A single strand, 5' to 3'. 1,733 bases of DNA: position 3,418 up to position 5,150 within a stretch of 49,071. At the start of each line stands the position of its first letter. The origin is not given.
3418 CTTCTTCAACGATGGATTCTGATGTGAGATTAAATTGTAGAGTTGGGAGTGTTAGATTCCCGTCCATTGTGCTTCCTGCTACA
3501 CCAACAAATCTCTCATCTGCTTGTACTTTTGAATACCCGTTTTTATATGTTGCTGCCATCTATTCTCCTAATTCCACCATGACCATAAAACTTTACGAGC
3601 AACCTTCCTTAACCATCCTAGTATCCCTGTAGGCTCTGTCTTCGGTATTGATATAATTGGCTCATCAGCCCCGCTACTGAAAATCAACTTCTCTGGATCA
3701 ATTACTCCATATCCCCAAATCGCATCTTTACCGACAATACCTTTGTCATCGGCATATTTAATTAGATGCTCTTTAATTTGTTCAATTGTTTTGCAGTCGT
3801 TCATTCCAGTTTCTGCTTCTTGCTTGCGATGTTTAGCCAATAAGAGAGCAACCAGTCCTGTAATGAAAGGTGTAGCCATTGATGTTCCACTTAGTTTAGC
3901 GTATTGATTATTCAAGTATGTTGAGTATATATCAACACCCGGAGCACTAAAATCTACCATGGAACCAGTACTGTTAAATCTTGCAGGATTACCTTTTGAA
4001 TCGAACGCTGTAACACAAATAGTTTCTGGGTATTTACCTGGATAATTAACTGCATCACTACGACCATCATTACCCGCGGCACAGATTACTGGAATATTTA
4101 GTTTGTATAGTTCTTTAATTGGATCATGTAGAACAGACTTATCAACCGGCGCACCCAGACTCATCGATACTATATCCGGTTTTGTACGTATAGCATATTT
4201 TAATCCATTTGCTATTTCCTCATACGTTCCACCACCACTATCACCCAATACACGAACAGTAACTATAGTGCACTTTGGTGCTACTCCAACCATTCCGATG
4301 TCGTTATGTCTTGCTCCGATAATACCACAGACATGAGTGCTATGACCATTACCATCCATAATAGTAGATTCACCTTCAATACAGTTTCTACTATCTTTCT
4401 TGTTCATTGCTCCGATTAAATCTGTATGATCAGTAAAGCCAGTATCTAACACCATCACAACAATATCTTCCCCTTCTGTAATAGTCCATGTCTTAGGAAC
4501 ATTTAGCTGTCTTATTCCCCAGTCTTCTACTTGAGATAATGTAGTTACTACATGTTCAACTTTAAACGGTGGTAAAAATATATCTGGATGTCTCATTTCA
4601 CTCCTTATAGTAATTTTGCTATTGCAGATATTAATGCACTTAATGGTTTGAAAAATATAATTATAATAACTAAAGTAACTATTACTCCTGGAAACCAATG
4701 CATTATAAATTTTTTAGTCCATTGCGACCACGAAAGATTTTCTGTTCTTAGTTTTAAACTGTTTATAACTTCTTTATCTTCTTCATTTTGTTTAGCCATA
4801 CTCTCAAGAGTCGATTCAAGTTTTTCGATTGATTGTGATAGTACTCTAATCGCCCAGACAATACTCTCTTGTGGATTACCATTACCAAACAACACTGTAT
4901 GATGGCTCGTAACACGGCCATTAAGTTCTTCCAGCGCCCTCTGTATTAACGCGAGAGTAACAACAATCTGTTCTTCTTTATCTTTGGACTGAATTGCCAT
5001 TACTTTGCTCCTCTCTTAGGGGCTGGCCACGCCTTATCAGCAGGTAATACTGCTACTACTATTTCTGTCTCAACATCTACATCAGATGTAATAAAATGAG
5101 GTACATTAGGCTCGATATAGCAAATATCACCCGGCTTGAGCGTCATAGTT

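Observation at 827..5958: Accessory operon coupling a fiber-like protein with an S8 subtilase, a GT2 glycosyltransferase and a cupin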

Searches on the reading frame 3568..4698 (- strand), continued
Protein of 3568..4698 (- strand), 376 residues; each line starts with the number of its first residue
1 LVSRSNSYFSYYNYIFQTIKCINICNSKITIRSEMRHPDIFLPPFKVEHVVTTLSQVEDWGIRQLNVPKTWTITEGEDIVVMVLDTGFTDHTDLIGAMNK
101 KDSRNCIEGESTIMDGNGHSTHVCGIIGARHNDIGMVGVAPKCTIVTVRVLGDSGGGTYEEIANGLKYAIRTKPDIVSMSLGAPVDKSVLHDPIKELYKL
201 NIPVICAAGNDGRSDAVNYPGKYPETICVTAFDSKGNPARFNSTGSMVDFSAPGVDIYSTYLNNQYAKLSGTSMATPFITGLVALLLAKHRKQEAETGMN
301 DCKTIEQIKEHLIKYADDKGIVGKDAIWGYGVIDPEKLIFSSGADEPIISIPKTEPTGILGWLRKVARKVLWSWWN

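Call 46: search_protein_families(library=pfam, proteins=[L012:9262-9996:+, L021:5486-6205:+, L027:3120-4175:+, L022:3653-4672:+, L036:16641-16988:+, L037:9986-11854:+, L080:8649-9506:-, L073:12167-12988:-, L083:5328-6275:-, L013:5705-6292:+], max_evalue=0.001)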
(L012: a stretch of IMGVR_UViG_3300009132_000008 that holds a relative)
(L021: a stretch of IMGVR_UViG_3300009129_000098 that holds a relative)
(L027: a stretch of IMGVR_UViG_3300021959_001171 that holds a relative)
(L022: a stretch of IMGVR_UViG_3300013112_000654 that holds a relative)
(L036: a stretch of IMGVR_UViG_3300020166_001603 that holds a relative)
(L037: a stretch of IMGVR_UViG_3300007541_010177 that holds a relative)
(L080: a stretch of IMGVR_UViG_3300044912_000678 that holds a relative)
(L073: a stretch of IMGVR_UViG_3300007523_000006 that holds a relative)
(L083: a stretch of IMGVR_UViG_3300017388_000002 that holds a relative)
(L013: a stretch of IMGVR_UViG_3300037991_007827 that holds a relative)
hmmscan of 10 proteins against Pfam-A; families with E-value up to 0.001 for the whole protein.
L012:9262-9996:+ (245 aa): 4 families
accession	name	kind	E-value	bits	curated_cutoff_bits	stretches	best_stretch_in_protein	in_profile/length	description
PF02562.22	PhoH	-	2.5e-45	154.9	27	1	35-238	6-204/205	PhoH-like protein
PF13604.12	AAA_30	-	2.9e-07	30.8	27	0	151-191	88-129/191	AAA domain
PF13245.12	AAA_19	-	2.9e-06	27.9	25.1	1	49-190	10-129/134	AAA domain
PF00437.27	T2SSE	-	0.00021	20.5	24.9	1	26-96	118-186/370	Type II/IV secretion system protein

L021:5486-6205:+ (240 aa): 1 family
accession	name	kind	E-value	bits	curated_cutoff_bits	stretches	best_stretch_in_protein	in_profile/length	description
PF04542.20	Sigma70_r2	-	0.00012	22.3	24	1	36-80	21-67/71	Sigma-70 region 2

L027:3120-4175:+ (352 aa): 0 families

L022:3653-4672:+ (340 aa): 1 family
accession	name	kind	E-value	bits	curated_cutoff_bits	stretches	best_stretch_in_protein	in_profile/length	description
PF05443.17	ROS_MUCR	-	0.00056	20.4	25.4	0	20-61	57-96/123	ROS/MUCR transcriptional regulator protein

L036:16641-16988:+ (116 aa): 0 families

L037:9986-11854:+ (623 aa): 1 family
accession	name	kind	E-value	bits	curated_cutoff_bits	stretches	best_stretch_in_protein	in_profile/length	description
PF03237.21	Terminase_6N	-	1.5e-06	28.4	22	1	79-190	5-115/215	Terminase large subunit, T4likevirus-type, N-terminal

L080:8649-9506:- (286 aa): 6 families
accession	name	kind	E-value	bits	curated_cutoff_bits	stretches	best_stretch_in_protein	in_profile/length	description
PF01370.27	Epimerase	-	2.4e-49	168.4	20.9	1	3-224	1-240/240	NAD dependent epimerase/dehydratase family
PF16363.11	GDP_Man_Dehyd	-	8.3e-44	150.8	27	1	4-281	1-331/332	GDP-mannose 4,6 dehydratase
PF02719.21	Polysacc_synt_2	-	7.6e-21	75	20.2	1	3-256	1-272/293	Polysaccharide biosynthesis protein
PF01073.25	3Beta_HSD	-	1e-12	48.1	22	1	4-114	1-114/280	3-beta hydroxysteroid dehydrogenase/isomerase family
PF04321.23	RmlD_sub_bind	-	7.4e-09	35.5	27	1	1-161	1-154/287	RmlD substrate binding domain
PF07993.18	NAD_binding_4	-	1.1e-08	35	20.1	0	121-162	170-211/258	Male sterility protein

L073:12167-12988:- (274 aa): 0 families

L083:5328-6275:- (316 aa): 1 family
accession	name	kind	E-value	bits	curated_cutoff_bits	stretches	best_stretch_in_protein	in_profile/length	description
PF14395.11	COOH-NH2_lig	-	3.6e-13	49.8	25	1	133-213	95-169/254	Phage phiEco32-like COOH.NH2 ligase-type 2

L013:5705-6292:+ (196 aa): 1 family
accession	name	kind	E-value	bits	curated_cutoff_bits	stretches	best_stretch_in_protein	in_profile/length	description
PF01590.32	GAF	-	1.7e-05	25.8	22.4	1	47-181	7-120/133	GAF domain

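Call 47: search_protein_families(library=pfam, proteins=[L064:2072-9928:+, L051:11008-11439:+, L064:11462-12133:+, L085:8143-8916:+, L043:12098-13096:+, L080:9571-9990:+, L065:18628-19482:+, L031:11534-13606:+, L050:13337-13777:+], max_evalue=0.001)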
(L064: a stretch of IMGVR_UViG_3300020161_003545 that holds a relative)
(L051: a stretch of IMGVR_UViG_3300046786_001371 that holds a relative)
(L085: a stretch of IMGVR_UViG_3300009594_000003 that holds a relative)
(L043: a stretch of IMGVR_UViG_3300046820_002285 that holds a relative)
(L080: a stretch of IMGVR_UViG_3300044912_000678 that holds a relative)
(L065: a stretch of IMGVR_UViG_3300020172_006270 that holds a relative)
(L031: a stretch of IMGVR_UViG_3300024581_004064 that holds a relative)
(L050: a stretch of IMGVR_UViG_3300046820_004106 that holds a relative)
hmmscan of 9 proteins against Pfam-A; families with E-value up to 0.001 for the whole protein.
L064:2072-9928:+ (2619 aa): 0 families

L051:11008-11439:+ (144 aa): 2 families
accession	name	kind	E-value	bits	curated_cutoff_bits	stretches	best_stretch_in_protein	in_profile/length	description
PF10502.14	Peptidase_S26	-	4.8e-16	59.6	22.9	1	4-143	3-156/168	Signal peptidase, peptidase S26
PF00717.28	Peptidase_S24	-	2.3e-09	37.4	23.3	1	24-93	35-101/116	Peptidase S24-like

L064:11462-12133:+ (224 aa): 2 families
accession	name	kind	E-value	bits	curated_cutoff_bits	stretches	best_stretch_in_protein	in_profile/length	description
PF13365.12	Trypsin_2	-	5.9e-22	79.4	27.6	1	52-191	1-143/144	Trypsin-like peptidase domain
PF00089.32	Trypsin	-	1e-07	32.5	20.6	1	41-197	18-199/220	Trypsin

L085:8143-8916:+ (258 aa): 0 families

L043:12098-13096:+ (333 aa): 3 families
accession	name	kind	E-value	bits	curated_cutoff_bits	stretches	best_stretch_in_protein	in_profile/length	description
PF00226.36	DnaJ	-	1.9e-25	89.1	27.8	1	2-63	1-63/63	DnaJ domain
PF01556.23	DnaJ_C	-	6.5e-17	62.4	26.6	1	100-314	2-152/152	DnaJ C terminal domain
PF00684.25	DnaJ_CXXCXGXG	-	1.1e-09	38.8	32.7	1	126-188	1-65/65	DnaJ central domain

L080:9571-9990:+ (140 aa): 0 families

L065:18628-19482:+ (285 aa): 0 families

L031:11534-13606:+ (691 aa): 0 families

L050:13337-13777:+ (147 aa): 0 families

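Call 51: search_protein_families(library=ncbifam, proteins=[window:3568-4596:-], max_evalue=0.01)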
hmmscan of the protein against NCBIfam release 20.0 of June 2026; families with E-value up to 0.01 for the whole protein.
window:3568-4596:- (342 aa): 9 families
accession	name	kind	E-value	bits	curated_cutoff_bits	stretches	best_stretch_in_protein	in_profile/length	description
TIGR03921.1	T7SS_mycosin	equivalog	1.5e-46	159.2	278.75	1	32-302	2-282/353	type VII secretion-associated serine protease mycosin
NF033595.1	denti_PrtP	equivalog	2.2e-26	92.6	300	2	141-299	340-496/606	dentilisin complex serine proteinase subunit PrtP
TIGR03895.1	protease_PatA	subfamily_domain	6.5e-21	74.7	421.05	1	85-270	1-194/606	PatA/PatG family cyanobactin maturation protease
NF049966.1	QH_SP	equivalog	7.7e-20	71.2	165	1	47-263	2-202/219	subtilisin-like serine protease QhpE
NF040808.2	CspC_non_triad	exception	2.2e-11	42.9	675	1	209-301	454-545/556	bile acid germinant receptor pseudoprotease CspC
NF051851.1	AtpSerPepEprS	equivalog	1.4e-09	36.6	1700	1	194-257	258-322/988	autotransporter serine peptidase EprS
NF040809.1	germ_prot_CspBA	exception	8.6e-08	30.3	1250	1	183-301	968-1091/1099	bifunctional germination protease/germinant receptor pseudoprotease CspBA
NF040553.1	SGO_0316_fam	subfamily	2.3e-06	25.6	1400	1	215-252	670-707/1486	SGO_0316/SGO_0317 family LPXTG-anchored serine peptidase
NF042956.1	IteS_antiphage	equivalog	0.0012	17.2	900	0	45-176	257-393/747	S8 family anti-phage peptidase IteS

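Call 93: find_related_loci(query=A1, collection=genome_contigs, flank=5000)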
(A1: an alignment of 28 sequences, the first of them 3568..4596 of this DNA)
Query A1 (342 aa) in genome_contigs; peptide patterns used: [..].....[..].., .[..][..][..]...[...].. (x = any residue, [..] = any of these).
600 stretches matched a pattern (row limit reached: there are more); 568 encode a relative of the query (tblastn E <= 1e-3); the best 80 are kept; 80 distinct loci.
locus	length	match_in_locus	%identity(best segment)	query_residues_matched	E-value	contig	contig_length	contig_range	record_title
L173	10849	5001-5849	48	22-305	7e-79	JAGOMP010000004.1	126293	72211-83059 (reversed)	MAG: Planctomycetota bacterium isolate Go_SlDig_bin_27 Go_SlDig_265_length_126293_cov_11.361175, whole genome shotgun se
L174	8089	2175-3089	45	1-306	9e-78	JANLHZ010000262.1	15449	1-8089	MAG: Planctomycetota bacterium isolate S40-2 k99_203231, whole genome shotgun sequence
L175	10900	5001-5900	46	3-305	5e-76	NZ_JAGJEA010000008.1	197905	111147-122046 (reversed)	Aquimarina sp. MMG016 assembly_contig_8, whole genome shotgun sequence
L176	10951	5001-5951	44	3-323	1e-75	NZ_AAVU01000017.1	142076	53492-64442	Lyngbya sp. PCC 8106 1099428180509, whole genome shotgun sequence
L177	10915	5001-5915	45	2-305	4e-75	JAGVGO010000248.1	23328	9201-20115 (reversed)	MAG: Planctomycetota bacterium isolate DeMMO2_28 c_000000053376, whole genome shotgun sequence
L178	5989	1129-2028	46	3-305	4e-74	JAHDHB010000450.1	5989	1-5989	MAG: Saprospiraceae bacterium isolate MAG-6 RZ_35559, whole genome shotgun sequence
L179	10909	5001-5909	44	4-305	2e-72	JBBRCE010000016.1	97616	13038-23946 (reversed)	MAG: Pirellulales bacterium isolate Co_metawrap_2386 Cmw_2386_k141_14776988_length_97616_cov_20.9984, whole genome shotg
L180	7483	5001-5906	43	1-305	5e-72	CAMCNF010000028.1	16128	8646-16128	MAG: Verrucomicrobia subdivision 6 bacterium isolate TE-08apr19-104 genome assembly, contig: TE-08apr19-C4189, whole gen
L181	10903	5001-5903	43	2-305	1e-71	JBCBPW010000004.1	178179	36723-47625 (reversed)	MAG: Bacteroidota bacterium isolate J06634_3 NODE_4_length_178179_cov_12.285887, whole genome shotgun sequence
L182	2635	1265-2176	44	1-307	2e-72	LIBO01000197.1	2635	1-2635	MAG: Verrucomicrobia subdivision 6 bacterium BACL9 MAG-120507-bin52 isolate BACL18 MAG-120507-bin52 contig02602_1_120507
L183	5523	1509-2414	43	1-305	1e-70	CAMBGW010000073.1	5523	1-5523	MAG: Verrucomicrobia subdivision 6 bacterium isolate MiE-16apr19-341 genome assembly, contig: MiE-16apr19-C36584, whole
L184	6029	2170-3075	42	1-305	9e-71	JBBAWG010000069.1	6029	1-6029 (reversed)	MAG: Candidatus Methylacidiphilales bacterium isolate EUL_343 ctg69-EUL_343, whole genome shotgun sequence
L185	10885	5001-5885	42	5-303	7e-70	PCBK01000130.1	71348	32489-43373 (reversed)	MAG: Deltaproteobacteria bacterium isolate NP119 MHASMcontig_1090967, whole genome shotgun sequence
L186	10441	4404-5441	38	2-327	9e-65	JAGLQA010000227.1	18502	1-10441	MAG: Candidatus Aminicenantes bacterium isolate RS_8_31 ROV157_8.bin.31.fa_227, whole genome shotgun sequence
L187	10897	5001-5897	40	8-301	1e-64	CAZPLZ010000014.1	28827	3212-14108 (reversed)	MAG TPA_asm: uncultured bacterium isolate binchicken_co202_8 genome assembly, contig: NODE_266_length_28827_cov_24.00914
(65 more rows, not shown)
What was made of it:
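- Tried and rejected: The best cellular matches are at most 48% identical, and many are in MAGs that may include phage contigs (call 93).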

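Call 97: search_protein_families(library=padloc, proteins=[window:3568-4596:-], max_evalue=0.001)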
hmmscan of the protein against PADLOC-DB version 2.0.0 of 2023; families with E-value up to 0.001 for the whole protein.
window:3568-4596:- (342 aa): 3 families
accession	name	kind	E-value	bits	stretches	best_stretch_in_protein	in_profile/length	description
PDLC03014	subtilase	-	6.5e-24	83.1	1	37-258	169-361/391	-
PDLC02197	IetS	-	4.1e-06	23.3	0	43-186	257-405/749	-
PDLC02198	IetS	-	1.1e-05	21.6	0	46-137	255-347/795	-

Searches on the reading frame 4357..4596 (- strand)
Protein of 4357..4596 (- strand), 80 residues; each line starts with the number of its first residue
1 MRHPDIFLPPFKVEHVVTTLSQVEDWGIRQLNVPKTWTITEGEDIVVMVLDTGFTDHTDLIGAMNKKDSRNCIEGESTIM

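Call 58: search_solved_structures(query=window:4357-4596:-, show_alignments=4, max_evalue=0.001)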
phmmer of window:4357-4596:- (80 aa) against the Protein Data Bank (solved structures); distinct sequences matched with E-value up to 0.001: 21.
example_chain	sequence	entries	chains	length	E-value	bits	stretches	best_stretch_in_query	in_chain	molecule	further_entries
6f9m_A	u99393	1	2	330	3.3e-05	27.1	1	5-62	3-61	Serine protease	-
7w2a_A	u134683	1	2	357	8.7e-05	25.7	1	27-61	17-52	Peptidase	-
9grg_A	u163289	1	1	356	0.00017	24.8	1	31-64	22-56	Alkaline serine protease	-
9goi_A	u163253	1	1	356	0.00017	24.8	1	31-64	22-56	Alkaline serine protease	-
9g8v_A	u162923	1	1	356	0.00017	24.8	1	31-64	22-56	Alkaline serine protease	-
9i67_A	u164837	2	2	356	0.00017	24.8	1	31-64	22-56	Alkaline serine protease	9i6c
7xr8_A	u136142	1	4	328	0.00027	24.2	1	6-61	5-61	Major intracellular serine protease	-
2zrq_A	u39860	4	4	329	0.00029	24.1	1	21-61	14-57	Tk-subtilisin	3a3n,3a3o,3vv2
3a3p_A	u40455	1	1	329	0.00029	24.1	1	21-61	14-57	Tk-subtilisin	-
2z30_A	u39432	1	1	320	0.00032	23.9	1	21-61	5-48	Tk-subtilisin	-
2z2z_A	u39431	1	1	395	0.00035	23.8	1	21-61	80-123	Tk-subtilisin precursor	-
2e1p_A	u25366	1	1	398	0.00036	23.8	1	21-61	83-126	Tk-subtilisin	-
2zwp_A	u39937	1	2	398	0.00036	23.8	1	21-61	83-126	Tk-subtilisin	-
3wiv_A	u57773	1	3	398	0.00036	23.8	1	21-61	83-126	Tk-subtilisin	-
3vhq_A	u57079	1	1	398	0.00036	23.8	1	21-61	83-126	Tk-subtilisin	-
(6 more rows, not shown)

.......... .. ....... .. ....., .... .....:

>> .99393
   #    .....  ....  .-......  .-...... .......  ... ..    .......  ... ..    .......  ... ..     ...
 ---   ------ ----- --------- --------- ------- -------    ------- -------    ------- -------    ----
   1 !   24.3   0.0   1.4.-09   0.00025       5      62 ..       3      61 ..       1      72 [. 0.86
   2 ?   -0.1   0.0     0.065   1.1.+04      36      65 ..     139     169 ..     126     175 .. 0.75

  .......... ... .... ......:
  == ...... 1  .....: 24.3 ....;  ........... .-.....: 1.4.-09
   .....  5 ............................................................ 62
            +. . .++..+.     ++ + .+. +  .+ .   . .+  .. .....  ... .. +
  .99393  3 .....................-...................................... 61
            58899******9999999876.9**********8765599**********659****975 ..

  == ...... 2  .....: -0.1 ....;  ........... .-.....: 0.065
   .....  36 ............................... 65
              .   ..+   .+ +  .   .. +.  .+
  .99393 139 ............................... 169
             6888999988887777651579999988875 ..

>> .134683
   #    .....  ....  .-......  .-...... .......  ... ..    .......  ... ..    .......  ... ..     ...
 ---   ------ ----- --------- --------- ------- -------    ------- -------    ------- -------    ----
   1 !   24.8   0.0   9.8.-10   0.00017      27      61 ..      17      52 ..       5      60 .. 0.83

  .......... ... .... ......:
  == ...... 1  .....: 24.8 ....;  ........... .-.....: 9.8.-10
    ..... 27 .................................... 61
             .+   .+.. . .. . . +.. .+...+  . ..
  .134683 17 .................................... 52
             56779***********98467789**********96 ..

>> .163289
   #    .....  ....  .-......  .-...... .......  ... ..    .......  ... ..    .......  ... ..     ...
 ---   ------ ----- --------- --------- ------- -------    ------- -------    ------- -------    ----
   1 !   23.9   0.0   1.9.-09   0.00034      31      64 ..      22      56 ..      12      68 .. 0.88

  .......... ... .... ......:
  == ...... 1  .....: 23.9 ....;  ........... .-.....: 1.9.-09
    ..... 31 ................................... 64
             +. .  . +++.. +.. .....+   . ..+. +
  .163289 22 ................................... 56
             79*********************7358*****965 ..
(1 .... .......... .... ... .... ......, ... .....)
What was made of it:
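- On Intracellular subtilisin proteases (ISP subfamily): FLPPFKV aligns with HLIPYRV of 6F9M (call 58).
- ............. aligns to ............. of 6f9m (call 58).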

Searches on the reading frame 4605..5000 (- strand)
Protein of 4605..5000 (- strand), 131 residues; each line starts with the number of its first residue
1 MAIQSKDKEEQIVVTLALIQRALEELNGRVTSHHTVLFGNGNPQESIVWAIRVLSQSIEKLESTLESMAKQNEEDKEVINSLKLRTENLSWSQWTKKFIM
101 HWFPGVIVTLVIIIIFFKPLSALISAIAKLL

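Call 3: search_protein_families(library=pfam, proteins=[window:4605-5000:-], max_evalue=0.01)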
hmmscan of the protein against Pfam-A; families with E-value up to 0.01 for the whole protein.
window:4605-5000:- (131 aa): 1 family
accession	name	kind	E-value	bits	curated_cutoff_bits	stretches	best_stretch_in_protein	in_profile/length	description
PF05440.17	MtrB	-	0.0098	16.8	27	0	45-115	25-91/94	Tetrahydromethanopterin S-methyltransferase subunit B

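Call 4: search_protein_families(library=phrogs, proteins=[window:4605-5000:-], max_evalue=0.001)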
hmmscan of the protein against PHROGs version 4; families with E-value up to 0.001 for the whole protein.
window:4605-5000:- (131 aa): 0 families

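Call 51: search_protein_families(library=ncbifam, proteins=[window:4605-5000:-], max_evalue=0.01)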
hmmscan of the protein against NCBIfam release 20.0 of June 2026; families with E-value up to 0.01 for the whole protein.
window:4605-5000:- (131 aa): 1 family
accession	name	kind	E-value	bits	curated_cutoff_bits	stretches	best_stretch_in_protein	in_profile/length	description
NF002129.0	PRK00965.1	equivalog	0.0085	16.2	113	0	44-116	26-94/108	tetrahydromethanopterin S-methyltransferase subunit B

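Call 78: search_protein_representatives(protein=window:4605-5000:-)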
Query: 131 residues. Proteins with E-value up to 0.001 (for the whole library): 13; up to 1e-10: 10; up to 1e-30: 2. The best 13 are listed.
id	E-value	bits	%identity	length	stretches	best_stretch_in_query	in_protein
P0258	1.7e-76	270.1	100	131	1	1-131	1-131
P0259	2.8e-31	124.2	51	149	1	6-130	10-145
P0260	2.8e-27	111.3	50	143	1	6-130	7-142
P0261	2.7e-17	79.1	39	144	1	8-126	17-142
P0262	4.2e-17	78.5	38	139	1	6-131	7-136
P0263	5.6e-16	74.8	38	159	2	6-72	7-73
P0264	1.9e-15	73.2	37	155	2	5-74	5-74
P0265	5.1e-14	68.5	33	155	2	9-65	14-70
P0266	8.5e-14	67.8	35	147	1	4-117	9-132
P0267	3.5e-12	62.6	32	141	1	6-130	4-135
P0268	5.1e-10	55.6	31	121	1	6-129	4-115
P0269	3.5e-08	49.7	29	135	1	7-124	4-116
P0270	5.8e-05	39.3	30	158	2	4-89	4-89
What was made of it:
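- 4605..5000 (-): 131-aa tail-anchored protein: soluble N-terminal part plus one C-terminal TM helix (residues 106-124, window 4629-4685). Only 13 representatives among 1.84 billion proteins (call 78).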

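Call 97: search_protein_families(library=padloc, proteins=[window:4605-5000:-], max_evalue=0.001)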
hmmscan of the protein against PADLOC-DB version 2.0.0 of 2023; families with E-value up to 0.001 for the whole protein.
window:4605-5000:- (131 aa): 0 families
